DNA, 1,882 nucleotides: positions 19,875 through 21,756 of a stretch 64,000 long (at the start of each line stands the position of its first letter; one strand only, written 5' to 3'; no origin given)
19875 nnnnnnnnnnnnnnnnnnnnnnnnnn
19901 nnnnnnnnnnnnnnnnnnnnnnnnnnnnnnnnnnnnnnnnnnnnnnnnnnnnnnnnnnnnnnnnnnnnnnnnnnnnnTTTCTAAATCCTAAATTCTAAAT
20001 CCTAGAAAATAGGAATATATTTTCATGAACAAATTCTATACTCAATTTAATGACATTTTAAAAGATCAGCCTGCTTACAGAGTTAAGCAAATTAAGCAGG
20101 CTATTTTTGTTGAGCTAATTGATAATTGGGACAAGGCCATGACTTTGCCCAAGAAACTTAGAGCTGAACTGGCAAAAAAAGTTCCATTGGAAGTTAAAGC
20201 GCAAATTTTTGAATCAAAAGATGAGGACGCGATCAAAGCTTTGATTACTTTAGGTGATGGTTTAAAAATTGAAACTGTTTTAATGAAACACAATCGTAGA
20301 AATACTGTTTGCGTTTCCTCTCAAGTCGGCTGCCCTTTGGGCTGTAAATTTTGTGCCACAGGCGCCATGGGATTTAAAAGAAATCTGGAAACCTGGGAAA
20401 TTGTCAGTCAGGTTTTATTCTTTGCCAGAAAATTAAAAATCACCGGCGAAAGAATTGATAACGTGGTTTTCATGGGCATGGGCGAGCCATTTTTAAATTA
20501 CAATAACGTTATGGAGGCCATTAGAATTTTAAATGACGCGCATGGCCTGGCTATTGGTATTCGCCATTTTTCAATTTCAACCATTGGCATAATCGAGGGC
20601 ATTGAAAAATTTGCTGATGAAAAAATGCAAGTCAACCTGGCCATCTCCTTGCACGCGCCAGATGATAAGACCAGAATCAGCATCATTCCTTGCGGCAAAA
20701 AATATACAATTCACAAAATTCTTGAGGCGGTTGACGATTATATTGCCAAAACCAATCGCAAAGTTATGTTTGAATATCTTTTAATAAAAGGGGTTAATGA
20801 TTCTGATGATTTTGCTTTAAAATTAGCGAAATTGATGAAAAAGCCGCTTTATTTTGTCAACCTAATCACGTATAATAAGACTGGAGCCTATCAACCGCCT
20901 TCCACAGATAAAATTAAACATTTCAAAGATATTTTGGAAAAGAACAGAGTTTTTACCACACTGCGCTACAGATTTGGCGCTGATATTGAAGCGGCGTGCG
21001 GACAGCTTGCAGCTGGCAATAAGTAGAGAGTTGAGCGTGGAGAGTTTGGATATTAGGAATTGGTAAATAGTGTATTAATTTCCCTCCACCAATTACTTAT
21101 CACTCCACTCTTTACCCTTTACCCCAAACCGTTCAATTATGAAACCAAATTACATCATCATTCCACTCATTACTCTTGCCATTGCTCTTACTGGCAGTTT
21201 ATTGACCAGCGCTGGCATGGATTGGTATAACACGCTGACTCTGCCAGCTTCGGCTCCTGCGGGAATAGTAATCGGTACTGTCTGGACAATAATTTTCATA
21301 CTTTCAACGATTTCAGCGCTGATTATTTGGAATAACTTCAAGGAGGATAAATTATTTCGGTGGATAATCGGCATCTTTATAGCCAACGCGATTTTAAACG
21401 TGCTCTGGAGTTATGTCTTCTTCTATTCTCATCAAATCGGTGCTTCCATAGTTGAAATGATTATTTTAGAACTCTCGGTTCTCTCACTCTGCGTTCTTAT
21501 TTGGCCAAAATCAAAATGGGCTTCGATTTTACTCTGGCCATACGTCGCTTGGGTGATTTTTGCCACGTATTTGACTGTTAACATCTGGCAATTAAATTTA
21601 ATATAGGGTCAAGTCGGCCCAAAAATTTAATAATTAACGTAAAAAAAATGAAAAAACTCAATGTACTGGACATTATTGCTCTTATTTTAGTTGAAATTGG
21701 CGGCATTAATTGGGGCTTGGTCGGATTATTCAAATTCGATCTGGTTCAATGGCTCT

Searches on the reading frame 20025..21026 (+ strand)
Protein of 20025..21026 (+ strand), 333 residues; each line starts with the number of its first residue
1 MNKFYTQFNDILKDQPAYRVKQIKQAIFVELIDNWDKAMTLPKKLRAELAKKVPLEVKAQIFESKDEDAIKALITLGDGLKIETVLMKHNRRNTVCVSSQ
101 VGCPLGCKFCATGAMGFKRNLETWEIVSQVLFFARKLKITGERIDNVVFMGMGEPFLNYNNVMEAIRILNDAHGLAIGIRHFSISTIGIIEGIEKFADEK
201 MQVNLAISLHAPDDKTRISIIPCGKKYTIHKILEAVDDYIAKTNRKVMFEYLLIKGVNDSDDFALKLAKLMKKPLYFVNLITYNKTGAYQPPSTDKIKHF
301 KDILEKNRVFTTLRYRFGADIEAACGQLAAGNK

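Call 23: search_protein_families(library=ncbifam, proteins=[window:20025-21026:+], max_evalue=0.01)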
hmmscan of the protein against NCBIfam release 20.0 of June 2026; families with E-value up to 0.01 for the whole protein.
window:20025-21026:+ (333 aa): 19 families
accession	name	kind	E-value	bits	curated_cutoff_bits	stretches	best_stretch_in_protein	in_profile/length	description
TIGR00048.1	rRNA_mod_RlmN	equivalog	3.6e-109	364.9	290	1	7-332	16-346/355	dual-specificity RNA methyltransferase RlmN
NF011031.0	PRK14461.1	equivalog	4.2e-89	299.1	601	1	14-331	26-364/372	ribosomal RNA large subunit methyltransferase N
NF000424.4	CfrAB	exception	4.7e-89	299.1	530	1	5-329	4-337/338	Cfr family 23S rRNA (adenine(2503)-C(8))-methyltransferase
NF011024.0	PRK14453.1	equivalog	5.7e-89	298.8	468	1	5-330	8-342/348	23S rRNA (adenine(2503)-C(8))-methyltransferase Cfr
TIGR04432.1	rSAM_Cfr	equivalog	2.9e-88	296.4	550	1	5-329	6-339/341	Cfr family 23S rRNA (adenine(2503)-C(8))-methyltransferase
NF008396.0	PRK11194.1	equivalog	2.6e-75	253.6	633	1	15-330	32-355/379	dual-specificity RNA methyltransferase RlmN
NF011040.0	PRK14470.1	equivalog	4.9e-62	210.3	441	1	65-331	68-334/338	ribosomal RNA large subunit methyltransferase N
NF011034.0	PRK14464.1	equivalog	3.1e-57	193.9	422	1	39-330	42-328/348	RNA methyltransferase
TIGR02666.1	moaA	equivalog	5.9e-06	25.5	284.05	1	96-307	13-216/336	GTP 3',8-cyclase MoaA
TIGR04317.1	W_rSAM_matur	equivalog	5.9e-05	22.3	380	1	99-285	10-189/349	tungsten cofactor oxidoreductase radical SAM maturase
TIGR03974.1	rSAM_six_Cys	equivalog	6.8e-05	21.9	425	1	40-214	41-219/451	thioether cross-link-forming SCIFF peptide maturase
TIGR02493.1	PFLA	equivalog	9.6e-05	21.9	231.75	1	102-290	24-204/235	pyruvate formate-lyase-activating protein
TIGR04100.1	rSAM_pair_X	hypoth_equivalog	0.00014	21.5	262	1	139-242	57-156/197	TIGR04100 family radical SAM protein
NF008356.0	PRK11145.1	equivalog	0.00024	20.5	375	1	102-289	29-208/246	pyruvate formate lyase 1-activating protein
NF040492.1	not_ScfB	exception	0.00069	18.6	855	1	92-270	94-272/450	ScfB-related radical SAM/SPASM orphan maturase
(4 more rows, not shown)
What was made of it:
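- On RiPP precursor locus: The radical-SAM gene at 20025-21026 is RlmN (TIGR00048, 365 bits; call 23).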

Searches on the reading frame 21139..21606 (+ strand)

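Call 23: search_protein_families(library=ncbifam, proteins=[window:21139-21606:+], max_evalue=0.01)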
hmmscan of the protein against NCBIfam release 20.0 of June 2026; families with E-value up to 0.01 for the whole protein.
window:21139-21606:+ (155 aa): 1 family
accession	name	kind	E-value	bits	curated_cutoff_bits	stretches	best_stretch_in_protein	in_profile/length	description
NF047825.1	T-richsensTspOAlph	equivalog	5.5e-18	65.6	180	1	11-153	12-148/152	tryptophan-rich sensory protein TspO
